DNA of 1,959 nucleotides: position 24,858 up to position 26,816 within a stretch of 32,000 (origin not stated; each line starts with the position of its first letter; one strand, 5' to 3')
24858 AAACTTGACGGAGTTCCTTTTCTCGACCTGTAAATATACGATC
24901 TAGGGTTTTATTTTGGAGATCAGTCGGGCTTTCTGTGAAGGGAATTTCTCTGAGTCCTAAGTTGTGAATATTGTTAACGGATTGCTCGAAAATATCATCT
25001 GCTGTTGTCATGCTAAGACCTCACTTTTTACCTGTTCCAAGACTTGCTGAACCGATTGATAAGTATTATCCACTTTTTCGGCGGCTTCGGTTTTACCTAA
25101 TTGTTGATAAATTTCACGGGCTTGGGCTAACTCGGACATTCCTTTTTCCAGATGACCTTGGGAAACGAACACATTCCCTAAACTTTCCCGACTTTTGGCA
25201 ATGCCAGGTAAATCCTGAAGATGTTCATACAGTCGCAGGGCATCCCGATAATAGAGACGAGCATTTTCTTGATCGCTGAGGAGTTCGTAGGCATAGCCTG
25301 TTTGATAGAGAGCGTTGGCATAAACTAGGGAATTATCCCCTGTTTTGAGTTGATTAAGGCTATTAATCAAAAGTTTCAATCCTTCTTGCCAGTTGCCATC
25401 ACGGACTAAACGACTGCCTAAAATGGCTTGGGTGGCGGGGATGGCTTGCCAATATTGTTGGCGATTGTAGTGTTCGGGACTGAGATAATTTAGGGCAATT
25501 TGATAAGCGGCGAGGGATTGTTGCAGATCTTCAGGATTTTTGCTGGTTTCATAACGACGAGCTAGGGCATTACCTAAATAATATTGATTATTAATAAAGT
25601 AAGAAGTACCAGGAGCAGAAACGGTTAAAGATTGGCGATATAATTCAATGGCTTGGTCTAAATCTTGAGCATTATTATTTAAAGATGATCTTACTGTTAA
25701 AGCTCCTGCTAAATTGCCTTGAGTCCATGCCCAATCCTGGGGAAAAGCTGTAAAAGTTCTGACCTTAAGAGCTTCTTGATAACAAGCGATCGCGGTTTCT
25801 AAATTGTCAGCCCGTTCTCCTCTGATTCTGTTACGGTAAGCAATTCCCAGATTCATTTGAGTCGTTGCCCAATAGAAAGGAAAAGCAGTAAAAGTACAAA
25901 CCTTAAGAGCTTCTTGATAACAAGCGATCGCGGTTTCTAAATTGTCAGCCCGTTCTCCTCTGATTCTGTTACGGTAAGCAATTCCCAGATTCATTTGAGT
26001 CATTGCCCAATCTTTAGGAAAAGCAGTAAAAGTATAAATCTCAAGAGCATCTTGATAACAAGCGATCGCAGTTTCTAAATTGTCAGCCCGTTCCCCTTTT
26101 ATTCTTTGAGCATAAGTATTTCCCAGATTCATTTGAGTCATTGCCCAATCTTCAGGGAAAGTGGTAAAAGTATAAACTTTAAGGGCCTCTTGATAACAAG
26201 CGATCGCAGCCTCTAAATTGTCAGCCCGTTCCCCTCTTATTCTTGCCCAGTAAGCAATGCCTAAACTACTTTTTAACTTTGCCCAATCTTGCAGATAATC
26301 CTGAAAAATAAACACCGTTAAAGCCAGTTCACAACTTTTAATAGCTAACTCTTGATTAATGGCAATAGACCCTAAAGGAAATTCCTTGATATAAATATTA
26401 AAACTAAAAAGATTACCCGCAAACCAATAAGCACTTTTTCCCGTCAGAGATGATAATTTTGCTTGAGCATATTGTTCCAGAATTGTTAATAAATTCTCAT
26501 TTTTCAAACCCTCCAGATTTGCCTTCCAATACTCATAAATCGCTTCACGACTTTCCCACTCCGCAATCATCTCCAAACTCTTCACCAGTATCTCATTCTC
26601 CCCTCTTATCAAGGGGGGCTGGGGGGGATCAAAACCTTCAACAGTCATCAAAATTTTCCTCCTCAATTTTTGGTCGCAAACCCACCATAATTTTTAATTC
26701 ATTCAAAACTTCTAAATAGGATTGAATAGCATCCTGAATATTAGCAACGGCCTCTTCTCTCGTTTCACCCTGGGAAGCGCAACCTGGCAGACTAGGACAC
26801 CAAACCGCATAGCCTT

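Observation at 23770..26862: HicB-like / CHAT-less TPR / ATPase-wHTH operon: candidate split, reverse-ordered STAND-type system with no recognisable effector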

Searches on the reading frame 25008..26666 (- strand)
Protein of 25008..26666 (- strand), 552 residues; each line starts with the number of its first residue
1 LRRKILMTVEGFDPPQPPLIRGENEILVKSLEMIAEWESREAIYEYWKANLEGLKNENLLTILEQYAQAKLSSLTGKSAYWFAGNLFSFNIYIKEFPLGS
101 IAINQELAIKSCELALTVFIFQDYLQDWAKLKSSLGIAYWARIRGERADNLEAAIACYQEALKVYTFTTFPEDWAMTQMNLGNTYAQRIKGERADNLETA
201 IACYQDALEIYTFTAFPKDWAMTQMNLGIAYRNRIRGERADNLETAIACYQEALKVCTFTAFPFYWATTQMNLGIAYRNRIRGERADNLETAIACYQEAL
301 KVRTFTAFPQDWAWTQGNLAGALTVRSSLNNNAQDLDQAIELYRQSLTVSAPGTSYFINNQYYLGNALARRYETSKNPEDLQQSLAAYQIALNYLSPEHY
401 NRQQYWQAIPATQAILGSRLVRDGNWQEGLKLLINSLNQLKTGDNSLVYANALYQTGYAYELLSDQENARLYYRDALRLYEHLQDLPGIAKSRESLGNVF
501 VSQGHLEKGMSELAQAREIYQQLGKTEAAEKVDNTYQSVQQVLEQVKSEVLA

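Call 3: search_protein_families(library=pfam, proteins=[window:25008-26666:-], max_evalue=0.1)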
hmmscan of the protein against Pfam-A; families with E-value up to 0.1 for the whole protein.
window:25008-26666:- (552 aa): 16 families
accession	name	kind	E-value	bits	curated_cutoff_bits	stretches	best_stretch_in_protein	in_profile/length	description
PF13424.12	TPR_12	-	1.8e-25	89.4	30.1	4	420-481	13-76/77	Tetratricopeptide repeat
PF13374.12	TPR_10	-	6.6e-15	55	27.5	3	266-300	1-36/42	Tetratricopeptide repeat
PF13181.12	TPR_8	-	2e-09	37.3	25.7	0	450-480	1-31/34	Tetratricopeptide repeat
PF16546.10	SGTA_dimer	-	3e-08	33.8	26.8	0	279-303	20-44/67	Homodimerisation domain of SGTA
PF13428.12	TPR_14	-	4.3e-08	33.5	23.5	0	451-481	2-32/44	Tetratricopeptide repeat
PF07719.23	TPR_2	-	4.2e-07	30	27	0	450-481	1-32/34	Tetratricopeptide repeat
PF00515.34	TPR_1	-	6.4e-07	29.4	27.8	0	149-164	15-30/34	Tetratricopeptide repeat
PF14938.12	SNAP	-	1.3e-06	28.6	25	1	180-255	73-143/282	Soluble NSF attachment protein, SNAP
PF04212.24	MIT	-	1.5e-06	28.6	30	0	238-257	15-34/66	MIT (microtubule interacting and transport) domain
PF21747.2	YpoC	-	2.7e-05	24.5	27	0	215-257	6-48/111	YpoC-like protein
PF13432.12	TPR_16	-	5.9e-05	23.9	32.7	0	417-480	4-61/65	Tetratricopeptide repeat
PF10602.15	RPN7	-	8.2e-05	22.8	29.6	0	152-234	13-89/174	26S proteasome subunit RPN7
PF13414.12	TPR_11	-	0.00045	20.3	26.8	0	242-256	9-23/42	TPR repeat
PF13174.12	TPR_6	-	0.0019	19.2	26.3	0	452-480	2-30/33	Tetratricopeptide repeat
PF20308.4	TPR-S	-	0.0029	18.6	27.6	0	328-359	68-89/102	Tetratricopeptide Repeats-Sensor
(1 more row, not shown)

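Call 4: search_protein_families(library=padloc, proteins=[window:25008-26666:-], max_evalue=0.1)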
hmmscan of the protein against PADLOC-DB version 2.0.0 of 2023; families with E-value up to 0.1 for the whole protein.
window:25008-26666:- (552 aa): 1 family
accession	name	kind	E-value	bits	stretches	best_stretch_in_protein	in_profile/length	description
PDLC01169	TPR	-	0.006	14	0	457-523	116-182/252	TPR repeats containing protein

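Call 5: search_protein_families(library=ncbifam, proteins=[window:25008-26666:-], max_evalue=0.1)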
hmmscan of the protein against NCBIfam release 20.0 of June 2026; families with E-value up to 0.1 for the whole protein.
window:25008-26666:- (552 aa): 8 families
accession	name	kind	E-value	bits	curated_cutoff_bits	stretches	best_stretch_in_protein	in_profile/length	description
NF053617.1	SARPRegAfsRStmc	equivalog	1.1e-06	26.9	1430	1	280-484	772-970/986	SARP-family global regulator AfsR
NF053520.1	HK_Porph_FimS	equivalog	6.5e-06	24.7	600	1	385-524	64-198/618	sensor histidine kinase FimS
NF041717.1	HaaA_phane_TPR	equivalog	2.6e-05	22.5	1125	1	449-532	751-834/882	cyclophane-containing RiPP biosynthesis TPR protein HaaT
NF009605.0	PRK13059.1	equivalog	0.0071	15.3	313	0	186-212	265-291/295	putative lipid kinase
NF047507.1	TPR_BatC_Lepto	exception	0.021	14.3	175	0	422-481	70-127/214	TPR repeat-containing protein BatC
NF041409.1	XopAV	equivalog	0.022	14.5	200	0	186-214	142-170/240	type III secretion system effector XopAV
NF004558.0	PRK05899.2-4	equivalog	0.037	12.4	788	1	25-131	328-436/651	transketolase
NF053720.1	NsdA_fam_reg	subfamily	0.048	13.2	75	0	454-539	333-417/432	NsdA family TPR-like regulatory protein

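Call 15: find_homologous_proteins(query=window:25011-26648:-)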
Query window:25011-26648:- (546 aa): 1690 proteins with E <= 0.001 among 8000 candidates; the best 120 are listed.
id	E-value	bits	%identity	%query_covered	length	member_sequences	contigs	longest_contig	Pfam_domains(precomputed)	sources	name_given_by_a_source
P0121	0.0e+0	1270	76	100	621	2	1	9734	PF00515.35,PF04212.25,PF16546.11,PF13424.13,PF14938.13,PF13428.13,PF08238.19,PF13181.13,PF07719.24,PF13374.13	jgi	-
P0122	0.0e+0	1259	74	97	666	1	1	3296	PF13414.13,PF21747.3,PF13428.13,PF13374.13,PF00515.35,PF04212.25,PF16546.11,PF13424.13,PF14938.13,PF13432.13,PF13181.13,PF07719.24,PF13174.13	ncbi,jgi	jgi:tetratricopeptide (TPR) repeat protein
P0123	0.0e+0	1238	76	100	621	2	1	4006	PF00515.35,PF04212.25,PF16546.11,PF13424.13,PF14938.13,PF13432.13,PF13428.13,PF13181.13,PF07719.24,PF13374.13,PF20308.5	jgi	jgi:tetratricopeptide (TPR) repeat protein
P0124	0.0e+0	1234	67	100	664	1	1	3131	PF13414.13,PF21747.3,PF00515.35,PF16546.11,PF13424.13,PF14938.13,PF13432.13,PF13428.13,PF13181.13,PF07719.24,PF13374.13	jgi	jgi:tetratricopeptide (TPR) repeat protein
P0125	0.0e+0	1227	100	100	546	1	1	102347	PF00515.35,PF04212.25,PF16546.11,PF13424.13,PF14938.13,PF13428.13,PF13181.13,PF07719.24,PF13374.13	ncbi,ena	-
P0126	0.0e+0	1166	82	83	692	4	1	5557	PF21747.3,PF00515.35,PF04212.25,PF16546.11,PF13424.13,PF14938.13,PF13428.13,PF13181.13,PF07719.24,PF13374.13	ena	-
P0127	0.0e+0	1125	75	93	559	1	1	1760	PF00515.35,PF04212.25,PF16546.11,PF13424.13,PF14938.13,PF13432.13,PF13428.13,PF13181.13,PF13374.13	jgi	jgi:tetratricopeptide (TPR) repeat protein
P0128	0.0e+0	1090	71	83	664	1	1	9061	PF13414.13,PF04212.25,PF16546.11,PF13424.13,PF14938.13,PF13428.13,PF13374.13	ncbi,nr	ncbi:MAG: hypothetical protein VKL42_23920 [Snowella sp.]|nr:hypothetical protein [Snowella sp.]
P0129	0.0e+0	1072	78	100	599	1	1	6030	PF13414.13,PF00515.35,PF04212.25,PF16546.11,PF13424.13,PF13432.13,PF13428.13,PF13181.13,PF07719.24,PF24975.2,PF13374.13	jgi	jgi:tetratricopeptide (TPR) repeat protein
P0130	0.0e+0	1072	72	97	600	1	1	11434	PF00515.35,PF04212.25,PF16546.11,PF13424.13,PF14938.13,PF13428.13,PF13181.13,PF07719.24,PF13374.13,PF20308.5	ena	-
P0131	0.0e+0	1067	78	100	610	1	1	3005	PF13414.13,PF21747.3,PF00515.35,PF16546.11,PF13424.13,PF13428.13,PF13181.13,PF07719.24,PF13374.13,PF20308.5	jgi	jgi:tetratricopeptide (TPR) repeat protein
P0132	0.0e+0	1054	62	100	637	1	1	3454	PF21747.3,PF00515.35,PF16546.11,PF13424.13,PF14938.13,PF13428.13,PF13181.13,PF07719.24,PF13374.13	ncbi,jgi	jgi:tetratricopeptide (TPR) repeat protein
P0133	0.0e+0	1053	77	100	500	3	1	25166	PF21747.3,PF00515.35,PF13424.13,PF14938.13,PF13428.13,PF13181.13,PF07719.24,PF13374.13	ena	-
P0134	1.3e-298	1009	84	100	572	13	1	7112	PF00515.35,PF16546.11,PF13424.13,PF14938.13,PF13428.13,PF13181.13,PF07719.24,PF13174.13,PF13374.13,PF20308.5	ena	-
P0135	4.9e-293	990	80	83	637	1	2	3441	PF21747.3,PF00515.35,PF16546.11,PF13424.13,PF00903.32,PF07719.24,PF13374.13,PF20308.5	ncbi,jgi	jgi:tetratricopeptide (TPR) repeat protein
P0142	9.1e-263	890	78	97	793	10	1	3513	PF00656.28,PF00515.35,PF16546.11,PF13424.13,PF14938.13,PF13428.13,PF13181.13,PF07719.24,PF13374.13,PF20308.5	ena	-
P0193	1.9e-196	672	48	64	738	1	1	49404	PF07742.18,PF21747.3,PF13424.13,PF14938.13,PF13374.13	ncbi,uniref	ncbi:MAG: tetratricopeptide repeat protein [Coleofasciculus chthonoplastes F3-SA18-01]|uniref:tetrat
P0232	1.8e-181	622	55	48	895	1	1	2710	PF13424.13,PF12770.13,PF13374.13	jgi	jgi:CHAT domain-containing protein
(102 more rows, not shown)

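Call 17: find_encoding_contigs(protein=P0125, flank=10000, max_places=2)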
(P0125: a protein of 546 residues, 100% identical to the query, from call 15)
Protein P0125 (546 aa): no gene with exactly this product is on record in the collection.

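Call 35: search_protein_families(library=pfam, proteins=[P0142, P0232, P0122, P0126, P0193], max_evalue=0.001)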
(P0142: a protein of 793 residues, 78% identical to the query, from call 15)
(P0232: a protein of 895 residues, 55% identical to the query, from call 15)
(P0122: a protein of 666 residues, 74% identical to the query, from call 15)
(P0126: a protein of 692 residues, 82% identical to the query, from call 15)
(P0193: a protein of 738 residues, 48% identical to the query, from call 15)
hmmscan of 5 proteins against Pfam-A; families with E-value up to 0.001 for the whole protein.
P0142 (793 aa): 11 families
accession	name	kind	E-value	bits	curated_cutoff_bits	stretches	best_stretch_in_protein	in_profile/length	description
PF13424.12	TPR_12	-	8.4e-23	80.8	30.1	1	661-722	13-76/77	Tetratricopeptide repeat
PF00656.27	Peptidase_C14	-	8.7e-20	71.8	21.4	1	3-224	2-214/233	Caspase domain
PF13374.12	TPR_10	-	2.9e-12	46.6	27.5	0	507-541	1-36/42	Tetratricopeptide repeat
PF13181.12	TPR_8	-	7.7e-08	32.4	25.7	0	691-721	1-31/34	Tetratricopeptide repeat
PF16546.10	SGTA_dimer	-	1.7e-07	31.4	26.8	0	473-498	19-44/67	Homodimerisation domain of SGTA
PF00515.34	TPR_1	-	9.3e-07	28.9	27.8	0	575-590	15-30/34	Tetratricopeptide repeat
PF13428.12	TPR_14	-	1.4e-06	28.8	23.5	0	562-590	2-30/44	Tetratricopeptide repeat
PF07719.23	TPR_2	-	4.4e-06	26.9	27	0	691-722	1-32/34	Tetratricopeptide repeat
PF14938.12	SNAP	-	1.2e-05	25.4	25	0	430-499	82-146/282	Soluble NSF attachment protein, SNAP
PF20308.4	TPR-S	-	1.9e-05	25.6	27.6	0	569-600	68-97/102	Tetratricopeptide Repeats-Sensor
PF13432.12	TPR_16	-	0.00012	22.9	32.7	0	658-721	4-61/65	Tetratricopeptide repeat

P0232 (895 aa): 3 families
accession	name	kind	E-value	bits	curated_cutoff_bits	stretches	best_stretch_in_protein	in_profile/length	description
PF12770.12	CHAT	-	3.4e-55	188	24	1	605-895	22-289/289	CHAT domain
PF13424.12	TPR_12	-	6e-18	65.2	30.1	0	308-367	15-76/77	Tetratricopeptide repeat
PF13374.12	TPR_10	-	8.6e-11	41.9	27.5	0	198-221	2-25/42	Tetratricopeptide repeat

P0122 (666 aa): 15 families
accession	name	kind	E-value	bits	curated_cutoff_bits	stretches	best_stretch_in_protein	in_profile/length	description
PF13424.12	TPR_12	-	6e-32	110.1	30.1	1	534-595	13-76/77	Tetratricopeptide repeat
PF16546.10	SGTA_dimer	-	7.7e-17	61.3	26.8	0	344-371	17-44/67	Homodimerisation domain of SGTA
PF13374.12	TPR_10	-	1.8e-16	60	27.5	0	380-414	1-36/42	Tetratricopeptide repeat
PF00515.34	TPR_1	-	1.9e-13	50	27.8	0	308-323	15-30/34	Tetratricopeptide repeat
PF13181.12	TPR_8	-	1.3e-11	44.1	25.7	0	564-594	1-31/34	Tetratricopeptide repeat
PF07719.23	TPR_2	-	3.1e-11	42.9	27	0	564-595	1-32/34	Tetratricopeptide repeat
PF13428.12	TPR_14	-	5.4e-10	39.4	23.5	0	446-467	13-33/44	Tetratricopeptide repeat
PF14938.12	SNAP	-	2.6e-09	37.4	25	1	225-325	51-146/282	Soluble NSF attachment protein, SNAP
PF04212.24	MIT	-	1.3e-08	35.2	30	0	164-184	12-32/66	MIT (microtubule interacting and transport) domain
PF13432.12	TPR_16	-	9.2e-08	32.8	32.7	0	531-594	4-61/65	Tetratricopeptide repeat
PF13414.12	TPR_11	-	2.9e-07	30.5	26.8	0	449-464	9-24/42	TPR repeat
PF21747.2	YpoC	-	1.6e-05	25.3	27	0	282-325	6-49/111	YpoC-like protein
PF13174.12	TPR_6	-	2.3e-05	25.2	26.3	0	566-594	2-30/33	Tetratricopeptide repeat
PF02609.21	Exonuc_VII_S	-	2.5e-05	24.7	24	0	442-462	14-34/52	Exonuclease VII small subunit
PF20308.4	TPR-S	-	0.00012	23.1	27.6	0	444-473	69-97/102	Tetratricopeptide Repeats-Sensor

P0126 (692 aa): 14 families
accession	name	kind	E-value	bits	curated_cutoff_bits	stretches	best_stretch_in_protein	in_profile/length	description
PF13424.12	TPR_12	-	6.1e-24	84.5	30.1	1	560-621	13-76/77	Tetratricopeptide repeat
PF13374.12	TPR_10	-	5.1e-15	55.4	27.5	0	176-210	1-36/42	Tetratricopeptide repeat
PF16546.10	SGTA_dimer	-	1.1e-11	44.8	26.8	0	188-213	19-44/67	Homodimerisation domain of SGTA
PF13181.12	TPR_8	-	8.5e-10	38.4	25.7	0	590-620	1-31/34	Tetratricopeptide repeat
PF14938.12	SNAP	-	3.1e-09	37.1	25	0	152-253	89-179/282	Soluble NSF attachment protein, SNAP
PF00515.34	TPR_1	-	4.1e-09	36.3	27.8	0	243-258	15-30/34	Tetratricopeptide repeat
PF07719.23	TPR_2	-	7.6e-09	35.5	27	0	461-488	2-29/34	Tetratricopeptide repeat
PF13428.12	TPR_14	-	1.6e-08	34.8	23.5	0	462-488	3-29/44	Tetratricopeptide repeat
PF04212.24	MIT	-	1.6e-07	31.8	30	0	461-488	5-32/66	MIT (microtubule interacting and transport) domain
PF21747.2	YpoC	-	2.8e-06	27.7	27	0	124-165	5-46/111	YpoC-like protein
PF20308.4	TPR-S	-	3.5e-05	24.7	27.6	0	455-498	53-89/102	Tetratricopeptide Repeats-Sensor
PF13414.12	TPR_11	-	0.00041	20.4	26.8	0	244-258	9-23/42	TPR repeat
PF13432.12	TPR_16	-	0.00071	20.4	32.7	0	557-620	4-61/65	Tetratricopeptide repeat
PF24975.1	UBA_Rad5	-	0.00072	20.1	27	0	143-160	18-35/40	Fungal Rad5 UBA-like domain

P0193 (738 aa): 8 families
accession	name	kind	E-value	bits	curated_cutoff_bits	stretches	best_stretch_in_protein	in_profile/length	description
PF13374.12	TPR_10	-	2.5e-20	72.2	27.5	0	328-362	1-36/42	Tetratricopeptide repeat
PF13424.12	TPR_12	-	5.4e-19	68.6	30.1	1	487-535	17-67/77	Tetratricopeptide repeat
PF14938.12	SNAP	-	2.6e-11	44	25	1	331-418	70-152/282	Soluble NSF attachment protein, SNAP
PF21747.2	YpoC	-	5.3e-09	36.5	27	0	323-373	6-56/111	YpoC-like protein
PF07742.17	BTG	-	1.8e-05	24.9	23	0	215-282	25-94/117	BTG family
PF23928.1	DUF7266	-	0.00021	21.4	27.6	0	470-511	39-80/145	Family of unknown function (DUF7266)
PF07022.19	Phage_CI_repr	-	0.00029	21.5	22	0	457-471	33-47/65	Bacteriophage CI repressor helix-turn-helix domain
PF08238.18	Sel1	-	0.00037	21.4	30.7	0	286-315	4-31/36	Sel1 repeat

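Call 37: find_encoding_contigs(protein=P0142, flank=5000, max_places=3)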
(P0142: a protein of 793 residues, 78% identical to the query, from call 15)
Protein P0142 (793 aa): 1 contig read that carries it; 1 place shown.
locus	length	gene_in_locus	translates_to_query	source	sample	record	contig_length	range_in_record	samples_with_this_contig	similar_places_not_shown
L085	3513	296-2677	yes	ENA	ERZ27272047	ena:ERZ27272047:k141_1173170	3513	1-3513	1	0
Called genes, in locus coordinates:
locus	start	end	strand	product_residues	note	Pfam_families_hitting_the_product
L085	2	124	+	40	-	?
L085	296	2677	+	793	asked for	PF00656:Peptidase_C14, PF00515:TPR_1 (faint), PF14938:SNAP (faint), PF20308:TPR-S (faint), PF13374:TPR_10 (faint), PF07719:TPR_2 (faint), PF13181:TPR_8 (faint), PF13424:TPR_12, +2 more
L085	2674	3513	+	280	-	?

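Call 66: predict_structure(alignment_id=A4)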
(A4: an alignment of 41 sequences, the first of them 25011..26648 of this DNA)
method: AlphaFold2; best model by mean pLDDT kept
length: 546 residues; sequences in the alignment: 41
mean_pLDDT: 89.9   pTM: 0.77
mean pLDDT of the five models: 89.9, 89.3, 89.2, 87.1, 86.3
residues with pLDDT >= 90: 365; 70-90: 153; 50-70: 12; < 50: 16
segments of 3 or more residues with pLDDT < 50: 1-15
pLDDT, mean of each block of 10 residues (from residue 1): 32 54 89 90 83 88 89 90 88 82 95 85 95 91 96 97 96 98 92 98 97 97 96 96 98 94 97 93 98 95 93 96 91 97 88 93 90 92 87 65 86 86 91 83 93 92 96 96 97 92 96 95 94 88 66
secondary structure, 60 per line:
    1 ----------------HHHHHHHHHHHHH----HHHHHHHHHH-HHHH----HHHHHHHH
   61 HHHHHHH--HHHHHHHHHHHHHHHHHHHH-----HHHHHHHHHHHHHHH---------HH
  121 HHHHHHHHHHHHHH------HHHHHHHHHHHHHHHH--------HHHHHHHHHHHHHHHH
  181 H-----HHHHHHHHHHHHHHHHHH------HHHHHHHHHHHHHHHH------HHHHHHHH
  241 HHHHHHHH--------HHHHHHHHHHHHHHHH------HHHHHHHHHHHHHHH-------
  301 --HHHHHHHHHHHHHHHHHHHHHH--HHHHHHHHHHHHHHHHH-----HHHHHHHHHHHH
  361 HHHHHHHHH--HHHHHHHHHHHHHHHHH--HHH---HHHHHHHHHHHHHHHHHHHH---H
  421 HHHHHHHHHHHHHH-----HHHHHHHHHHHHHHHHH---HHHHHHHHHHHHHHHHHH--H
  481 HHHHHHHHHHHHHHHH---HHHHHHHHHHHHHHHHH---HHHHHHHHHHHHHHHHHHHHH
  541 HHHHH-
elements in order: H17-29 H34-43 H45-48 H53-67 H70-89 H95-109 H119-134 H141-156 H165-181 H187-204 H211-226 H233-248 H257-272 H279-293 H303-324 H327-343 H349-369 H372-388 H397-416 H420-434 H440-456 H460-477 H480-496 H500-516 H520-545

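Call 70: fold_search(model_id=the predicted structure, library=pdb)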
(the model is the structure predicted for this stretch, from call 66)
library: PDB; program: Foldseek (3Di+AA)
matches with E <= 10: 1598; with E <= 0.001: 229
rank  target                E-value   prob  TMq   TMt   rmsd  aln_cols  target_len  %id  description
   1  1w3b_A                2.0e-10  1.00  0.46  0.61   8.2       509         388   17  The superhelical TPR domain of O-linked GlcNAc transferase reveals structural similarities to importin alpha. (released 2004-09-09)
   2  6eou                  3.8e-10  1.00  0.48  0.72   5.7       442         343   18  O-GlcNAc transferase TPR domain with the intellectual disability associated mutation L254F (released 2018-05-09)
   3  3sf4_B                1.3e-09  1.00  0.31  0.42   9.9       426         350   18  Crystal structure of the complex between the conserved cell polarity proteins Inscuteable and LGN (released 2011-11-23)
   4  8dtg_A                1.7e-09  1.00  0.39  0.28  10.3       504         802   18  Cryo-EM structure of Arabidopsis SPY alternative conformation 1 (released 2023-03-08)
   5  8chy                  2.4e-09  1.00  0.39  0.71   5.3       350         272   26  Crystal structure of an 8-repeat consensus TPR superhelix with Zinc. (released 2024-02-21)
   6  3sf4_A                2.8e-09  1.00  0.32  0.44   9.4       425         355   18  Crystal structure of the complex between the conserved cell polarity proteins Inscuteable and LGN (released 2011-11-23)
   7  7y4i_B                3.0e-09  1.00  0.39  0.28  14.0       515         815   18  Crystal structure of SPINDLY in complex with GDP (released 2022-12-07)
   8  7t7t_A                3.4e-09  1.00  0.39  0.45  19.0       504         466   14  Structure of TSK/BRU1 bound to histone H3.1 (released 2022-03-30)
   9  3sf4_C                5.0e-09  1.00  0.49  0.71   5.0       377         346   17  Crystal structure of the complex between the conserved cell polarity proteins Inscuteable and LGN (released 2011-11-23)
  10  6hc2_A                5.0e-09  1.00  0.45  0.62   6.1       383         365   17  Crystal structure of NuMA/LGN hetero-hexamers (released 2019-05-29)
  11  4a1s_B                5.4e-09  1.00  0.45  0.65   5.7       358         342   16  Crystallographic structure of the Pins:Insc complex (released 2012-03-28)
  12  5a7d_H                5.6e-09  1.00  0.46  0.67   5.9       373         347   16  Tetrameric assembly of LGN with Inscuteable (released 2016-08-03)
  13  8dtf_A                5.6e-09  1.00  0.39  0.28  11.1       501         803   18  Cryo-EM structure of the full length Arabidopsis SPY with complete TPRs (released 2023-03-08)
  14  1w3b_B                6.5e-09  1.00  0.39  0.54  10.5       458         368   18  The superhelical TPR domain of O-linked GlcNAc transferase reveals structural similarities to importin alpha. (released 2004-09-09)
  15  8dtg_B                7.6e-09  1.00  0.40  0.31   7.8       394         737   20  Cryo-EM structure of Arabidopsis SPY alternative conformation 1 (released 2023-03-08)
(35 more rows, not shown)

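Call 87: search_protein_families(library=pfam, proteins=[L085:2-124:+], max_evalue=0.001)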
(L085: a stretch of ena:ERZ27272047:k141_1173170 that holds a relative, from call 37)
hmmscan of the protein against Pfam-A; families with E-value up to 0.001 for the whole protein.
L085:2-124:+ (40 aa): 0 families
